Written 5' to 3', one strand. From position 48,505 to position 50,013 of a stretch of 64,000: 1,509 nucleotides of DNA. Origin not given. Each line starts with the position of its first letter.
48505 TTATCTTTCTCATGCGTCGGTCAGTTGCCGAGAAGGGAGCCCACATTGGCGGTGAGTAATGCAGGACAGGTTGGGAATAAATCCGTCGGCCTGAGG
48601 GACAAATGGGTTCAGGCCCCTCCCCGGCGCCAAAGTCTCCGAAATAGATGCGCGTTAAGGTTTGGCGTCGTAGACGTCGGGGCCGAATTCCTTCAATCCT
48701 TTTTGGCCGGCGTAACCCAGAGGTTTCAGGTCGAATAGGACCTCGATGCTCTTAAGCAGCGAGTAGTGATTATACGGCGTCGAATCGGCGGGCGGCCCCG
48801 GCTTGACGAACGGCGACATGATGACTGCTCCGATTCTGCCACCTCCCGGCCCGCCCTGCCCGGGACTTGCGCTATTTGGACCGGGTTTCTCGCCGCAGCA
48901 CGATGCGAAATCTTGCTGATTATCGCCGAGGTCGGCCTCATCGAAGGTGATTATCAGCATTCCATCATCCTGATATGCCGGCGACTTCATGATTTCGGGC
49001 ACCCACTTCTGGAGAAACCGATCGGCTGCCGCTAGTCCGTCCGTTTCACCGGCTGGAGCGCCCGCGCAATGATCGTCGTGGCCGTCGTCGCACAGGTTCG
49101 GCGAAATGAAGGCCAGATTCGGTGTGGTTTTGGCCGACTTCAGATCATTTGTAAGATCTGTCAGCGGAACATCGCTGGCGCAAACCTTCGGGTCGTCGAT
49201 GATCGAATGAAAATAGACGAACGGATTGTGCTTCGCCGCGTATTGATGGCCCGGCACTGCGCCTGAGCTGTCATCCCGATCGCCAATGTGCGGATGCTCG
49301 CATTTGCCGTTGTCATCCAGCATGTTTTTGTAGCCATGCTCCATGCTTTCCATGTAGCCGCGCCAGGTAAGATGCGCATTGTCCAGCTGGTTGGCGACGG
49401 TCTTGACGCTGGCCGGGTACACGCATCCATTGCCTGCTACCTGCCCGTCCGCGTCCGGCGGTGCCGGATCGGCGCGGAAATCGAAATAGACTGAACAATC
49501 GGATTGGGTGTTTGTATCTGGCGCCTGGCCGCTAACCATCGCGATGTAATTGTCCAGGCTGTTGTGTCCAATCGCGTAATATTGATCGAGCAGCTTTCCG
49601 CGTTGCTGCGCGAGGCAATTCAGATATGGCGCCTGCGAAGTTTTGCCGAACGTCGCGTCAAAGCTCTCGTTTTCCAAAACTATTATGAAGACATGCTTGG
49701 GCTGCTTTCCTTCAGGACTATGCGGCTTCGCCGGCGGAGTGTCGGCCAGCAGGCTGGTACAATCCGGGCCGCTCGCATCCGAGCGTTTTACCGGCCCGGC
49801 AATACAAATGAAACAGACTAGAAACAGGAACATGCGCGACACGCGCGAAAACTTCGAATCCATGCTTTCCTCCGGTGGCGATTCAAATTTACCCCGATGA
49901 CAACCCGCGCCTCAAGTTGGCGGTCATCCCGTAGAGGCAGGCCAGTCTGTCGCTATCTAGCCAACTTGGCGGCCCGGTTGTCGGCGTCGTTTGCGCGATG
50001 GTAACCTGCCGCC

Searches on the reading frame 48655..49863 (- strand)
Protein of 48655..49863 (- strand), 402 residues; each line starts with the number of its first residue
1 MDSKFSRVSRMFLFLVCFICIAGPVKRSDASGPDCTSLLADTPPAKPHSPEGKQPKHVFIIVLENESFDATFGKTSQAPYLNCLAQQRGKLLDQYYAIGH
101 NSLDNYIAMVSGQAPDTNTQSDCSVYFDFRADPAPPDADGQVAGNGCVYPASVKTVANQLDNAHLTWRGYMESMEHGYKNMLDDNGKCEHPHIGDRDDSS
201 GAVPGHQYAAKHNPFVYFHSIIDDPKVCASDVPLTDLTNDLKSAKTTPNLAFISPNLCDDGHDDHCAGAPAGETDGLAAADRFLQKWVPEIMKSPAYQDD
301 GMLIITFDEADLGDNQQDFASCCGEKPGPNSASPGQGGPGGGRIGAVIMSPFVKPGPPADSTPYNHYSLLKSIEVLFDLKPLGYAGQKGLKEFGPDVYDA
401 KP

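Call 62: search_protein_families(library=pfam, proteins=[window:48655-49863:-], max_evalue=0.001)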
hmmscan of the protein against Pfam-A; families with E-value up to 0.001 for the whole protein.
window:48655-49863:- (402 aa): 1 family
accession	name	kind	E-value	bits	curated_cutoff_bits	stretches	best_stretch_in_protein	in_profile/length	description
PF04185.19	Phosphoesterase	-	1.2e-30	107.3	23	1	76-380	105-356/356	Phosphoesterase family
